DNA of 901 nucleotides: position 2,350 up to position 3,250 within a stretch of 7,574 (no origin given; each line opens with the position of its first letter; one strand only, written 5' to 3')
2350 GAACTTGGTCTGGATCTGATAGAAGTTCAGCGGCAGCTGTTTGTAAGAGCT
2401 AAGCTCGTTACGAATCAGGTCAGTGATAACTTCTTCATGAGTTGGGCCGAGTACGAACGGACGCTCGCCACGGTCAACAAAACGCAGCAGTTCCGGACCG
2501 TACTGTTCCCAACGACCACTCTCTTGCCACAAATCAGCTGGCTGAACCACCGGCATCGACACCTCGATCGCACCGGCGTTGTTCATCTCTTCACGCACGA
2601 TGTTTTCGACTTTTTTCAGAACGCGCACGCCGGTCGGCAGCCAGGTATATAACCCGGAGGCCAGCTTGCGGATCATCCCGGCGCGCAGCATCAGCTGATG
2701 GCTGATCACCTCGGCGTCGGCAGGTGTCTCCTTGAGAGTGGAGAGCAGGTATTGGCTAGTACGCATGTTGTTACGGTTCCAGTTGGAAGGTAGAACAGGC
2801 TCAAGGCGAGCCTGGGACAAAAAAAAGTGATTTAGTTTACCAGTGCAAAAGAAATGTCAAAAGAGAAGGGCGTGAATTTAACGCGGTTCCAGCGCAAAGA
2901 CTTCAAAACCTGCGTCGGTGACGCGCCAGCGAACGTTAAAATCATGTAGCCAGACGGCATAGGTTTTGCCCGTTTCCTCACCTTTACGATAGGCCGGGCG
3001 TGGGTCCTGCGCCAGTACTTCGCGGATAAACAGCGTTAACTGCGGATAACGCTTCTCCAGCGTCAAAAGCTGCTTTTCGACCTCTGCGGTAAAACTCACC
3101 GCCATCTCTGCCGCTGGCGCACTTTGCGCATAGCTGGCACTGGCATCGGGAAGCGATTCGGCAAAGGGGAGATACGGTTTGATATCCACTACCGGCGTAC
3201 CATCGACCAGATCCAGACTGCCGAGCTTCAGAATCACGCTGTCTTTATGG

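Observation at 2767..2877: Hairpin plus homopolymer tract in the proS leader, in non-terminator orientation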

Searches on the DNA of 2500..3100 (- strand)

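Call 5: search_rna_families(source=window, threshold=evalue, max_evalue=10, start=2500, end=3100)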
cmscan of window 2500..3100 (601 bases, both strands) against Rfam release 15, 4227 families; matches with E-value up to 10: 2.
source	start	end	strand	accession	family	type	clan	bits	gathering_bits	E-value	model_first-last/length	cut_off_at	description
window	2828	2866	+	RF02925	6A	Gene; sRNA;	-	15.9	41.2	5.5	1-52/52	no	6A RNA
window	2860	2969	+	RF02798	CssrA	Gene; sRNA;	-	14.1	93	2.7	1-111/111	no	Chromosome-encoded Shigella sRNA A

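Call 9: search_dna_similar(query=window:2700-2950:-, collection=ecoli_genomes, mode=near, max_rows=12, rows=spread)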
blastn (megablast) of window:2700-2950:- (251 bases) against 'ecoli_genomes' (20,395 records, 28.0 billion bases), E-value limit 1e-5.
Records with a match: 5425; places in all: 5428; records where one place covers at least 80% of the query: 5425.
Genomes with a match: 5425 of 5426; with a place that covers at least 80% of the query: 5425. Places per genome that has any: lowest 1, median 1, highest 2. On chromosomes: 5425 places; on plasmids: 3.
Best place of each record, by identity: >=99% 4685; 95-99% 740.
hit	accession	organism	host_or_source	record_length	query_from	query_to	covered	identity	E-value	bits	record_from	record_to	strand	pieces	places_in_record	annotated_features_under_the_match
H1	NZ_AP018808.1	Escherichia coli strain E2865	Bos taurus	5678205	1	251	100%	100.0%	8e-128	464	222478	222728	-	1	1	tsaA: tRNA (N6-threonylcarbamoyladenosine(37)-N6)-methyltransferase TrmO | proS: proline--tRNA ligase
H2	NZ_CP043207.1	Escherichia coli O16:H48 strain PG20180053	mouse gut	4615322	1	251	100%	100.0%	8e-128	464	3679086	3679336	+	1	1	tsaA: tRNA (N6-threonylcarbamoyladenosine(37)-N6)-methyltransferase TrmO | proS: proline--tRNA ligase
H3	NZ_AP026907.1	Escherichia coli strain MY732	Canis lupus familiaris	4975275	1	251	100%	100.0%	8e-128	464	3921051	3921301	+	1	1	tsaA: tRNA (N6-threonylcarbamoyladenosine(37)-N6)-methyltransferase TrmO | proS: proline--tRNA ligase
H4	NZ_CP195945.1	Escherichia coli strain C6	Water sample from the Juan Diaz River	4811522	1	251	100%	100.0%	8e-128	464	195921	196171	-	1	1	tsaA: tRNA (N6-threonylcarbamoyladenosine(37)-N6)-methyltransferase TrmO | proS: proline--tRNA ligase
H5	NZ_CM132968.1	Escherichia coli strain 167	Homo sapiens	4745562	1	251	100%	100.0%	8e-128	464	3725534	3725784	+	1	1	tsaA: tRNA (N6-threonylcarbamoyladenosine(37)-N6)-methyltransferase TrmO | proS: proline--tRNA ligase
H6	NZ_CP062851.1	Escherichia coli O9:H10 strain Res13-Lact-PEB21-38-A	Sus scrofa domesticus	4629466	1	251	100%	99.6%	1e-125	457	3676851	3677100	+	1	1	tsaA: tRNA (N6-threonylcarbamoyladenosine(37)-N6)-methyltransferase TrmO | proS: proline--tRNA ligase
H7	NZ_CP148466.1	Escherichia coli strain Z1323CEC0006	Chicken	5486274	1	251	100%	99.6%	1e-125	457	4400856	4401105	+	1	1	tsaA: tRNA (N6-threonylcarbamoyladenosine(37)-N6)-methyltransferase TrmO | proS: proline--tRNA ligase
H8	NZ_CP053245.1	Escherichia coli strain SCU-485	Homo sapiens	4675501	1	251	100%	99.2%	7e-124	451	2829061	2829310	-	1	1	tsaA: tRNA (N6-threonylcarbamoyladenosine(37)-N6)-methyltransferase TrmO | proS: proline--tRNA ligase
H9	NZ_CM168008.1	Escherichia coli strain PEC408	Sus scrofa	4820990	1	251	100%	99.2%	7e-124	451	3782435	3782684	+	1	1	tsaA: tRNA (N6-threonylcarbamoyladenosine(37)-N6)-methyltransferase TrmO | proS: proline--tRNA ligase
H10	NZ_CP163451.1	Escherichia coli strain M2021-10044802/2-E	cattle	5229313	1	251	100%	98.8%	3e-122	446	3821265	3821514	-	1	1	tsaA: tRNA (N6-threonylcarbamoyladenosine(37)-N6)-methyltransferase TrmO | proS: proline--tRNA ligase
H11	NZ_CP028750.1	Escherichia coli strain A25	monkey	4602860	5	251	98%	99.6%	2e-123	449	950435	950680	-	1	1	tsaA: tRNA (N6-threonylcarbamoyladenosine(37)-N6)-methyltransferase TrmO | proS: proline--tRNA ligase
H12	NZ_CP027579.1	Escherichia coli strain 2013C-4282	Homo sapiens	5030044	1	251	100%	96.8%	7e-114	418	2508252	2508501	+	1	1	tsaA: tRNA (N6-threonylcarbamoyladenosine(37)-N6)-methyltransferase TrmO | proS: proline--tRNA ligase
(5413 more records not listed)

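Call 36: get_annotated_region(hit=H6, flank=0)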
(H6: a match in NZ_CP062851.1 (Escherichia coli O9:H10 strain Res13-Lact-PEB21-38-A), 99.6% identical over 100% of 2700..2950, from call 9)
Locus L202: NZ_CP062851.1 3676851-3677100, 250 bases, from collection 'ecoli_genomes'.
description: Escherichia coli O9:H10 strain Res13-Lact-PEB21-38-A chromosome, complete genome
organism: Escherichia coli O9:H10 strain Res13-Lact-PEB21-38-A (NCBI taxid 2778657)
replicon: chromosome; assembly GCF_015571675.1
host: Sus scrofa domesticus; source: feces; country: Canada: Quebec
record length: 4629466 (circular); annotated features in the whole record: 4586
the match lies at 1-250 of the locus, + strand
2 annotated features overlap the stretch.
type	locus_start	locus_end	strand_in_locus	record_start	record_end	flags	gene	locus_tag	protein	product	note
CDS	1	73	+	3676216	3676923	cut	tsaA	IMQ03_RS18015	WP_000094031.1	tRNA (N6-threonylcarbamoyladenosine(37)-N6)-methyltransferase TrmO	-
CDS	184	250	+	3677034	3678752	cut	proS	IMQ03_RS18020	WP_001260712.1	proline--tRNA ligase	-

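Call 37: get_annotated_region(hit=H8, flank=0)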
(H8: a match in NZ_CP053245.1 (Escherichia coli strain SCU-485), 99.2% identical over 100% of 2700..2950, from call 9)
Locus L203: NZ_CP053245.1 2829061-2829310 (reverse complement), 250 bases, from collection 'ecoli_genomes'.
description: Escherichia coli strain SCU-485 chromosome, complete genome
organism: Escherichia coli strain SCU-485 (NCBI taxid 562)
replicon: chromosome; assembly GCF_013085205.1
host: Homo sapiens; source: rectal swab from healthy college student; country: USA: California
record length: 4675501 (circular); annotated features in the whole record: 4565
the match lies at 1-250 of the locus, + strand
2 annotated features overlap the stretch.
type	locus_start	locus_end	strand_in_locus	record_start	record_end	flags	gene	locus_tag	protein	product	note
CDS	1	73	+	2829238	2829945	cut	tsaA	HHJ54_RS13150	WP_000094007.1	tRNA (N6-threonylcarbamoyladenosine(37)-N6)-methyltransferase TrmO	-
CDS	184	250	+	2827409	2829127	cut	proS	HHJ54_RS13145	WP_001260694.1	proline--tRNA ligase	-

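Call 38: get_annotated_region(hit=H10, flank=0)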
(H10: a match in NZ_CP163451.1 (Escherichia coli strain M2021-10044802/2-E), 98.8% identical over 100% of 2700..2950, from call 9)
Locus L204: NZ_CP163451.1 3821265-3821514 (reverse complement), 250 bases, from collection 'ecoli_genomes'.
description: Escherichia coli strain M2021-10044802/2-E isolate M2021-10044802/2-E chromosome, complete genome
organism: Escherichia coli strain M2021-10044802/2-E (NCBI taxid 562)
replicon: chromosome; assembly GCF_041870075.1
host: -; source: cattle; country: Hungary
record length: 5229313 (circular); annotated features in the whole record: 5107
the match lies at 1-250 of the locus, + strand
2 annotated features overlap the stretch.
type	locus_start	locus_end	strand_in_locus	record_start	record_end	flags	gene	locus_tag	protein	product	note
CDS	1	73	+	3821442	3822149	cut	tsaA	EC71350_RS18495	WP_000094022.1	tRNA (N6-threonylcarbamoyladenosine(37)-N6)-methyltransferase TrmO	-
CDS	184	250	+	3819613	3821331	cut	proS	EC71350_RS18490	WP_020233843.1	proline--tRNA ligase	-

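Call 39: get_annotated_region(hit=H12, flank=0)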
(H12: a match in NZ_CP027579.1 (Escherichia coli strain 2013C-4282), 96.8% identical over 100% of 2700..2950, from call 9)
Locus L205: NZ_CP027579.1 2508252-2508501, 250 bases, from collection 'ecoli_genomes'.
description: Escherichia coli strain 2013C-4282 chromosome, complete genome
organism: Escherichia coli strain 2013C-4282 (NCBI taxid 562)
replicon: chromosome; assembly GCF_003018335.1
host: Homo sapiens; source: stool; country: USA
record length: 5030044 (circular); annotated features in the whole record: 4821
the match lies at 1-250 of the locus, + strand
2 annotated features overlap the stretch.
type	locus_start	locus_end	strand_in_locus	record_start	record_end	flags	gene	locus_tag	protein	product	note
CDS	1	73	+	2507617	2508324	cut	tsaA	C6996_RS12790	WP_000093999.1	tRNA (N6-threonylcarbamoyladenosine(37)-N6)-methyltransferase TrmO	-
CDS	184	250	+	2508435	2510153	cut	proS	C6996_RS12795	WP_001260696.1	proline--tRNA ligase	-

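Call 59: build_rna_model(alignment_id=A2, structure=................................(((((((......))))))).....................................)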
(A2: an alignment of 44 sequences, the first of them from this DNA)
Model R1 built from alignment A2 (44 sequences, 89 columns); structure: as given.
model positions 83; base pairs 7; branch points 0; effective number of sequences 1.74; information 0.685 bits per position. Calibrated on 0.2 Mb of random sequence (short: E-values are rough).
structure used (alignment columns):
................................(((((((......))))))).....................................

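Call 60: search_with_rna_model(model_id=R1, sources=[L010, L011, L012, L013, L014, L015, L016, L017, L019, L004, L084, L124, L126, L141, L170, L186, L191, L194, L021, L033, L041, L053, L057, L030, L026], max_evalue=1, make_alignment=true, show_alignments=10)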
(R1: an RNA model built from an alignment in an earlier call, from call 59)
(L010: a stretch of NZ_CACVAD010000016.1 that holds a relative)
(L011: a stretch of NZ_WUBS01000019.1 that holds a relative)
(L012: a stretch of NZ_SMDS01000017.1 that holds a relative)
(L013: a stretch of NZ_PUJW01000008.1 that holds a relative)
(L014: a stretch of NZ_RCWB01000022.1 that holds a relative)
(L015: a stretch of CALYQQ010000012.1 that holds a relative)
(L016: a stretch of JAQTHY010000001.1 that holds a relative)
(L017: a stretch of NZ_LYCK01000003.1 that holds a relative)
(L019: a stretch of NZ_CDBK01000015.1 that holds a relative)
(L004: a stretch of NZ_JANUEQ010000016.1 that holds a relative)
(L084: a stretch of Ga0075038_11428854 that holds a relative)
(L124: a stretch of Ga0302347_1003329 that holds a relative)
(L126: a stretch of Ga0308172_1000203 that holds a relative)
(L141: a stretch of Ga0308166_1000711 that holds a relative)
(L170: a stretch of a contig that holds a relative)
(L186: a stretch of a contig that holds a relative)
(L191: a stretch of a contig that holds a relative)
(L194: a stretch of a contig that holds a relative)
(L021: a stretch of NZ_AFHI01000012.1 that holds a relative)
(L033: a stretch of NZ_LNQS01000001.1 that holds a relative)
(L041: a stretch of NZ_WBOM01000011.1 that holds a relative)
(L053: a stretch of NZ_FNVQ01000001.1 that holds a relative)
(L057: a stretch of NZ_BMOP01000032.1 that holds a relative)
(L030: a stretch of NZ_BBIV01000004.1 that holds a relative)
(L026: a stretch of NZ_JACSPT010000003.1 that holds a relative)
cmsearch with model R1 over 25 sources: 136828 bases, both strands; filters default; matches with E-value up to 1: 16.
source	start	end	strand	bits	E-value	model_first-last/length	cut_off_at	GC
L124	9467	9545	-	62.3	8.5e-10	1-83/83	no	0.44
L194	657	729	-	50.5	1.8e-07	1-83/83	no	0.47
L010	1929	2006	+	47.3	7.5e-07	1-83/83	no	0.4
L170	2523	2600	+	46.1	1.3e-06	1-83/83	no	0.4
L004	1933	2006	+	44.8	2.3e-06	1-83/83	no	0.45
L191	4004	4097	+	44.2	3.1e-06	1-83/83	no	0.45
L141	9272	9363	-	39.7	2.3e-05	1-83/83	no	0.48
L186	1944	2038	+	39.6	2.4e-05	1-83/83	no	0.46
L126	153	241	-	37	7.8e-05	1-83/83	no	0.44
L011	1919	2006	+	34.6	0.00023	1-83/83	no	0.47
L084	1892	1935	-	23.6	0.033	1-83/83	no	0.39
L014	1911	2006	+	20.1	0.16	1-83/83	no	0.39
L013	1911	2006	+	18.9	0.28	1-83/83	no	0.38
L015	1916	2006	+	17.5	0.52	1-83/83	no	0.25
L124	3655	3717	-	16.5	0.8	1-83/83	no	0.43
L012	4372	4403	-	16.4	0.85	1-83/83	no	0.34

Alignment A4: 16 matches aligned to the model, 141 columns, each read 5' to 3' on its own strand. Consensus structure (alignment columns), stored with it:
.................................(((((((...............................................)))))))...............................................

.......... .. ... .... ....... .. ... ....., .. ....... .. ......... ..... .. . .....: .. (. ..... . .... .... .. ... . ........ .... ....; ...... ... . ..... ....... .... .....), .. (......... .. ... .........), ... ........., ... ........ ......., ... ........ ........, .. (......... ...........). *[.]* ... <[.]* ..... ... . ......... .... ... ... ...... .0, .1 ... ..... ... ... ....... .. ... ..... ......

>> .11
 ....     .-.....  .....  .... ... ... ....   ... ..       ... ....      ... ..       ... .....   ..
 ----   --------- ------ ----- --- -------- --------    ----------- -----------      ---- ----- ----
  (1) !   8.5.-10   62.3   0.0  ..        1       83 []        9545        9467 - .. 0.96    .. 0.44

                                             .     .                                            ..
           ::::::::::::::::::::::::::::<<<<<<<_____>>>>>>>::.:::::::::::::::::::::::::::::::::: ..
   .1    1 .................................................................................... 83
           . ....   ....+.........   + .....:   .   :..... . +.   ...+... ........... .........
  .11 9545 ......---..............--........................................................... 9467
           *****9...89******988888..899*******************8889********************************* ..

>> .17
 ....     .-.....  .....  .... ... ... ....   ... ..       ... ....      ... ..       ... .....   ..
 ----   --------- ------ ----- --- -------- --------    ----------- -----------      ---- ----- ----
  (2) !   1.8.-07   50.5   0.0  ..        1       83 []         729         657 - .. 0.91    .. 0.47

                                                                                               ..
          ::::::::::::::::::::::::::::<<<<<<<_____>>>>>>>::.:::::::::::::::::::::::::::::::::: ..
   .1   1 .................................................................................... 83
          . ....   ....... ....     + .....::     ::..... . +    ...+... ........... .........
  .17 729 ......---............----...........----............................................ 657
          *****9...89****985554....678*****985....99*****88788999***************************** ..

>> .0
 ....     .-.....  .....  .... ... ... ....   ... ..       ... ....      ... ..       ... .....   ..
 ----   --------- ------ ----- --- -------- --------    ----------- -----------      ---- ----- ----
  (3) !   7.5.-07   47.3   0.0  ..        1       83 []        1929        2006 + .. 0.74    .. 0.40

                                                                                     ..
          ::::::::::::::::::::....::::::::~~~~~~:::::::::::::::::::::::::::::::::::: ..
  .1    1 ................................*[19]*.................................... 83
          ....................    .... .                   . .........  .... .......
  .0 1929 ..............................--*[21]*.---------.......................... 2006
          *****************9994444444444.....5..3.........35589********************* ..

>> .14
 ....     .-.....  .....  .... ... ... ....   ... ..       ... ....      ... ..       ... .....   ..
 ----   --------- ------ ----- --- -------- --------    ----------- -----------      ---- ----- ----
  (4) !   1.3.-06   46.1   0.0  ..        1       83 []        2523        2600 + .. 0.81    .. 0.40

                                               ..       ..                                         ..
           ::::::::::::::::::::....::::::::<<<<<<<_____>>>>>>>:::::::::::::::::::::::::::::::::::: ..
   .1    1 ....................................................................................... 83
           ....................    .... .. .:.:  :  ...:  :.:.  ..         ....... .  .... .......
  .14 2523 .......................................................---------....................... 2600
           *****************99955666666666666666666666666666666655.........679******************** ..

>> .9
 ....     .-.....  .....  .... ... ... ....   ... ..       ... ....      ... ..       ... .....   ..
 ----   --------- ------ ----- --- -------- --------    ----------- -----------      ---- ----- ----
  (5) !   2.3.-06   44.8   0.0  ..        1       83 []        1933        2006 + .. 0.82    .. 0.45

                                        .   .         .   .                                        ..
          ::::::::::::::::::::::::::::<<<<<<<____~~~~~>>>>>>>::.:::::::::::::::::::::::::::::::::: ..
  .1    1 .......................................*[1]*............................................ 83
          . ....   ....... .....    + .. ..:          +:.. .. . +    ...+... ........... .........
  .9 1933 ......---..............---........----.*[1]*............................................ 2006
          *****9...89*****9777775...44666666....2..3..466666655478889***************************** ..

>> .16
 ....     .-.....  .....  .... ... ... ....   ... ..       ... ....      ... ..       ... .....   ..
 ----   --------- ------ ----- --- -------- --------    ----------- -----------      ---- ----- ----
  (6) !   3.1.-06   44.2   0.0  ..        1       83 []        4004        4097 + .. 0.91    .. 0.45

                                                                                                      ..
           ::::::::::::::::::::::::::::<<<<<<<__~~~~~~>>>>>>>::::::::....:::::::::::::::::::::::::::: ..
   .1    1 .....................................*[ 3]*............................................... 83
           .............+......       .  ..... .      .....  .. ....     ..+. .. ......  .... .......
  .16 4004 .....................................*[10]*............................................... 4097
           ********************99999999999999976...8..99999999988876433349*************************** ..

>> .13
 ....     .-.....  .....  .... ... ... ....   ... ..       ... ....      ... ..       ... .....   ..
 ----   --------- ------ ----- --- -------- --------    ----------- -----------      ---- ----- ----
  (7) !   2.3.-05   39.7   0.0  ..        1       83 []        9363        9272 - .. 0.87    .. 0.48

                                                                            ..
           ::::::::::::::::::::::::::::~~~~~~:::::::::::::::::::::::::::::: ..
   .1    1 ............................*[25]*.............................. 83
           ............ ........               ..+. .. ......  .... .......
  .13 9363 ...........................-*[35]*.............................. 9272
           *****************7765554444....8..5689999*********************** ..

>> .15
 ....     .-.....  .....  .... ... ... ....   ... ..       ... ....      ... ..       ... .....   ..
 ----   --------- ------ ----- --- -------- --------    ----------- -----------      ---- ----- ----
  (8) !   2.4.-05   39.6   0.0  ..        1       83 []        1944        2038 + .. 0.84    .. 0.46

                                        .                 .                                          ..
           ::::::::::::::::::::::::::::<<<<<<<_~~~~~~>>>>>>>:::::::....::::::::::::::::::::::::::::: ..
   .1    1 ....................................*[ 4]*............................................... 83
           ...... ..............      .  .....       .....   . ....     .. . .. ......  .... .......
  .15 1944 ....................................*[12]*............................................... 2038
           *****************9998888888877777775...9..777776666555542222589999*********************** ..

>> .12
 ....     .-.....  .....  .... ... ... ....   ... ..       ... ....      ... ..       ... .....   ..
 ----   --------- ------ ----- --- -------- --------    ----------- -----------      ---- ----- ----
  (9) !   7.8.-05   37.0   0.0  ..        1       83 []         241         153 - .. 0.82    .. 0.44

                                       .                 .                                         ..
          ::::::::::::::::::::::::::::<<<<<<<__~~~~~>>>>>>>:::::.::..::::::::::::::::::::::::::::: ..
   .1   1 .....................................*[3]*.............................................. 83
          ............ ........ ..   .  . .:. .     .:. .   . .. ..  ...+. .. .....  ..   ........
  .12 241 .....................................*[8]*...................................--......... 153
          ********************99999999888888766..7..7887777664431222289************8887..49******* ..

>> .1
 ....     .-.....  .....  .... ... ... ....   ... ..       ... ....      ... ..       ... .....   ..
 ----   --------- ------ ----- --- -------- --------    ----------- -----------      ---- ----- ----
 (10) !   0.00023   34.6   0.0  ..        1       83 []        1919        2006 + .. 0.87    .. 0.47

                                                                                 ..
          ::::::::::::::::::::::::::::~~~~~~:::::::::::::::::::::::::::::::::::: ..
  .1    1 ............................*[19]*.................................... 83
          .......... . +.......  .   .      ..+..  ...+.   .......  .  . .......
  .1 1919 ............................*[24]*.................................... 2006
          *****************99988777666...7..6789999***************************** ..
